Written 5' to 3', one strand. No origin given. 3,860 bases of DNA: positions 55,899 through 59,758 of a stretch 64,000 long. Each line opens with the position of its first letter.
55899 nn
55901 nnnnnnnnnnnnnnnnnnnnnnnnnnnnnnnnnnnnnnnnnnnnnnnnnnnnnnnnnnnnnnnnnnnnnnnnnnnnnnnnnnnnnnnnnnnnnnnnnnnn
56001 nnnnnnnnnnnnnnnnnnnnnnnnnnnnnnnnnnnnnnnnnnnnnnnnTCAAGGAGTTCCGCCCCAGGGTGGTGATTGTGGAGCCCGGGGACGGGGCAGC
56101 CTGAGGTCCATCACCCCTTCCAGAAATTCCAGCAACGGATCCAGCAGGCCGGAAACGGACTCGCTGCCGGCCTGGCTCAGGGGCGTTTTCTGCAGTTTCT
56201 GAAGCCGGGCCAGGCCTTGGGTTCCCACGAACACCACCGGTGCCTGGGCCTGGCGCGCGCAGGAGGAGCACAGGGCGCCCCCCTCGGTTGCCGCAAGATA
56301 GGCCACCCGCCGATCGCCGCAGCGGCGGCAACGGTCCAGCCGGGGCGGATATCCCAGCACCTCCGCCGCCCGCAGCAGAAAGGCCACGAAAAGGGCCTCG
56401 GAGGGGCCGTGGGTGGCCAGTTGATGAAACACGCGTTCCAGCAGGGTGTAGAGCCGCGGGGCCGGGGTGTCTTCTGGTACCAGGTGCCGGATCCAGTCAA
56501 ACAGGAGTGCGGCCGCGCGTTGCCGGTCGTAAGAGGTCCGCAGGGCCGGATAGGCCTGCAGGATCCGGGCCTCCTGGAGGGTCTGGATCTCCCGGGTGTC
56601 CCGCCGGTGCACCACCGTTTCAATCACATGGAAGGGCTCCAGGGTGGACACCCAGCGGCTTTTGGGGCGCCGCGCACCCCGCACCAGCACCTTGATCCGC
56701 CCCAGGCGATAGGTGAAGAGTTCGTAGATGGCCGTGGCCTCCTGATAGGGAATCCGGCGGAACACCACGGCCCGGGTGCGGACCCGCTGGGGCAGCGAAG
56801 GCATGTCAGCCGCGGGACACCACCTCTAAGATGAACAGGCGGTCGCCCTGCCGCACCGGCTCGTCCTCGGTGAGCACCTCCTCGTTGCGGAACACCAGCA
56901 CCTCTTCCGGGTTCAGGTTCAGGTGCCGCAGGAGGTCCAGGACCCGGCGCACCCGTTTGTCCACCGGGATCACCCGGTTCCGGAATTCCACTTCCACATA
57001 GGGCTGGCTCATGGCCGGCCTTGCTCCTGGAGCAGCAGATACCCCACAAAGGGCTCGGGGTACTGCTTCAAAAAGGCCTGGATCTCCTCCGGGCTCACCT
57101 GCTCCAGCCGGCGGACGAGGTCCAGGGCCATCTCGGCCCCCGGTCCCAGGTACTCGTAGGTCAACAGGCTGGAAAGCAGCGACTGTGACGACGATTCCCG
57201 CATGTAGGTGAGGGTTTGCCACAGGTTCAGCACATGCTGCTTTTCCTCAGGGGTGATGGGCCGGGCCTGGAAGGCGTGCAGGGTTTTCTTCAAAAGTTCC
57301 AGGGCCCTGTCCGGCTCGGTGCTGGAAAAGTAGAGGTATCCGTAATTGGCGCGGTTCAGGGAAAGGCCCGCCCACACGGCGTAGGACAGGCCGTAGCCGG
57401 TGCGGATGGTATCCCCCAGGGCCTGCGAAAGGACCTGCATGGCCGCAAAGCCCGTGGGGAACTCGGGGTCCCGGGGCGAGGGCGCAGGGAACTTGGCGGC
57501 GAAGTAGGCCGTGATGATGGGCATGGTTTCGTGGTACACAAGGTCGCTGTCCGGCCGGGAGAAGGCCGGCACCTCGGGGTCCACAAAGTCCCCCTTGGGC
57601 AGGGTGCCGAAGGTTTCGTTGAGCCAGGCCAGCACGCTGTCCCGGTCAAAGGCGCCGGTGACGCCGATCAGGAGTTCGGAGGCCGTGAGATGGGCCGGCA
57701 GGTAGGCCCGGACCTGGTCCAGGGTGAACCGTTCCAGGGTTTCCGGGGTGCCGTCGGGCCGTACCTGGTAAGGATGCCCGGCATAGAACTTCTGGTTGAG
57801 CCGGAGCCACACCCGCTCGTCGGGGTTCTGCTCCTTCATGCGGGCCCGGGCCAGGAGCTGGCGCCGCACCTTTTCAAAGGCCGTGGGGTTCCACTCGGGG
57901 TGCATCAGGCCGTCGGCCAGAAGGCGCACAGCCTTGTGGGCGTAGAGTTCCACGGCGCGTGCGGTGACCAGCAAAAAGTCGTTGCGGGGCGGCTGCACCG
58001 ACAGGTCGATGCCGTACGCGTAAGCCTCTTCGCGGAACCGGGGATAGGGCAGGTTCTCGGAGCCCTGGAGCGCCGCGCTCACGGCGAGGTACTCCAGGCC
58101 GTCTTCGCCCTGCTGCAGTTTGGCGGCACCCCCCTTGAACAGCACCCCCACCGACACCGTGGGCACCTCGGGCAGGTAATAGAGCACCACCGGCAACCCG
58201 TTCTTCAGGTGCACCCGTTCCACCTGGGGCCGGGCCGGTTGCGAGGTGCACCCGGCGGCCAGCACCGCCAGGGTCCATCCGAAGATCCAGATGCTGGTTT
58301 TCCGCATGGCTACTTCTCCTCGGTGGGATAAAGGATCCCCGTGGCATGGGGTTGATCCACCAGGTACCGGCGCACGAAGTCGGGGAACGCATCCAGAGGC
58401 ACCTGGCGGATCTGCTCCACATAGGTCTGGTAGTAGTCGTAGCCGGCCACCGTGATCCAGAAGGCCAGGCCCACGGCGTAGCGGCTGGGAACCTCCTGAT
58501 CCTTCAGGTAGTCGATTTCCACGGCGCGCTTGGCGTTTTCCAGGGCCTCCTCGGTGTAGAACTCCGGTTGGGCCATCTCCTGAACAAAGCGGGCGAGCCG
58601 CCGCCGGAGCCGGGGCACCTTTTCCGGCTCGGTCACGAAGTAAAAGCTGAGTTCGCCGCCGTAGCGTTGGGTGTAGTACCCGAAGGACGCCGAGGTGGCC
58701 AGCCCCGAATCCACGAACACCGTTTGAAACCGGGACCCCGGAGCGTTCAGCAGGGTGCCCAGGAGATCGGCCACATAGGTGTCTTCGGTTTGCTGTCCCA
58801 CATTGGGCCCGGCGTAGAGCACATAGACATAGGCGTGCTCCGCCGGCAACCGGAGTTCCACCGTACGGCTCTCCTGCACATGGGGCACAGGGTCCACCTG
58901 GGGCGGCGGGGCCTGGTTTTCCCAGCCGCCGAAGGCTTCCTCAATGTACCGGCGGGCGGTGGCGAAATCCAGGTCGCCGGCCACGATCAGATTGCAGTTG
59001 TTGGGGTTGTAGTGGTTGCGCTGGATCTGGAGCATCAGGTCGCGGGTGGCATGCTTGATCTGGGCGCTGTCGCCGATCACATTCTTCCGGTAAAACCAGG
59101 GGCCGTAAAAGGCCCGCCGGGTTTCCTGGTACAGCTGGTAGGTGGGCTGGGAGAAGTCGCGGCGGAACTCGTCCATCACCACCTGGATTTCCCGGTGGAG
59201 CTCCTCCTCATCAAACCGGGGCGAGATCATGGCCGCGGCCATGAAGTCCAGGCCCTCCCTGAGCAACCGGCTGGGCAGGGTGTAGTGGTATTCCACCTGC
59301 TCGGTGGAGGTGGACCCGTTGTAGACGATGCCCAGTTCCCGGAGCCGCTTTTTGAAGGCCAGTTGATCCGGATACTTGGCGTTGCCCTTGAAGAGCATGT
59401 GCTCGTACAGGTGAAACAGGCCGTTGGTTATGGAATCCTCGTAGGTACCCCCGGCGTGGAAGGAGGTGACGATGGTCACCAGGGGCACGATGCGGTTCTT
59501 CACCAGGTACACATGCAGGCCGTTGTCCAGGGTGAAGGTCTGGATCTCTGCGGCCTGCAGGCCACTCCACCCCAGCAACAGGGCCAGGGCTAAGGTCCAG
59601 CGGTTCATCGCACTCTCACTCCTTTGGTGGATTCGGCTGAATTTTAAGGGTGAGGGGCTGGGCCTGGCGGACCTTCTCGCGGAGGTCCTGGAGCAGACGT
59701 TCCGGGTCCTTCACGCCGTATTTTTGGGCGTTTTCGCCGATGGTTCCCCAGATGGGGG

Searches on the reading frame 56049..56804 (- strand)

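Call 57: search_protein_families(library=pfam, proteins=[window:56049-56804:-], max_evalue=0.00001)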
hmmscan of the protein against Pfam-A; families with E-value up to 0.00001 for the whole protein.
window:56049-56804:- (251 aa): 2 families
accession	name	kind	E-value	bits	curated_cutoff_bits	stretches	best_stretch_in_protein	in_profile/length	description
PF02565.21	RecO_C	-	1.6e-18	67.4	22.1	1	90-236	2-149/157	Recombination protein O C terminal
PF11967.14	RecO_N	-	9.5e-18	64.4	27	1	8-85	4-80/80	Recombination protein O N terminal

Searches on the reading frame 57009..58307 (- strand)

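Call 57: search_protein_families(library=pfam, proteins=[window:57009-58307:-], max_evalue=0.00001)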
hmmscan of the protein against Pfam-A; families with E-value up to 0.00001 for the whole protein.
window:57009-58307:- (432 aa): 2 families
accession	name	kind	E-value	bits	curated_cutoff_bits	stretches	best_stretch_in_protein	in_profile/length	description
PF05193.26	Peptidase_M16_C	-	4.6e-16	59.7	23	1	194-355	2-173/181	Peptidase M16 inactive domain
PF00675.25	Peptidase_M16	-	5.7e-06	26.7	22.3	1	40-180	2-141/149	Insulinase (Peptidase family M16)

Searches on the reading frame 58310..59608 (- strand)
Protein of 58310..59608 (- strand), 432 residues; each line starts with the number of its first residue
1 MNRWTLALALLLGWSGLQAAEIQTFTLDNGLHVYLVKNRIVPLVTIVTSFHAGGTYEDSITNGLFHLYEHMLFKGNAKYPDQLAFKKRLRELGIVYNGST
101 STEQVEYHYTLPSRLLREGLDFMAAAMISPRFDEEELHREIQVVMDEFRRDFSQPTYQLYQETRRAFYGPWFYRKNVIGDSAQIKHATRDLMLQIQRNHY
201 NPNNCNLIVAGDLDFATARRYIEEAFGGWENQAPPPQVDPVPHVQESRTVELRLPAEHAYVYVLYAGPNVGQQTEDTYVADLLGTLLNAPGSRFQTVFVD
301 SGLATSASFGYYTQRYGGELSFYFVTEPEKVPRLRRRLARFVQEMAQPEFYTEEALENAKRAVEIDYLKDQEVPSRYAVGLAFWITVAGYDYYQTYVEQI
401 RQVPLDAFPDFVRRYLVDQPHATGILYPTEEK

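Call 57: search_protein_families(library=pfam, proteins=[window:58310-59608:-], max_evalue=0.00001)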
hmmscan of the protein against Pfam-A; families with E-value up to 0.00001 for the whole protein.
window:58310-59608:- (432 aa): 2 families
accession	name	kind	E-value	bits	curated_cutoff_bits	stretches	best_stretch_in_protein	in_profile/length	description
PF05193.26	Peptidase_M16_C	-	2.2e-25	90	23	1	187-362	2-180/181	Peptidase M16 inactive domain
PF00675.25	Peptidase_M16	-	8.3e-20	71.6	22.3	1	40-150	9-118/149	Insulinase (Peptidase family M16)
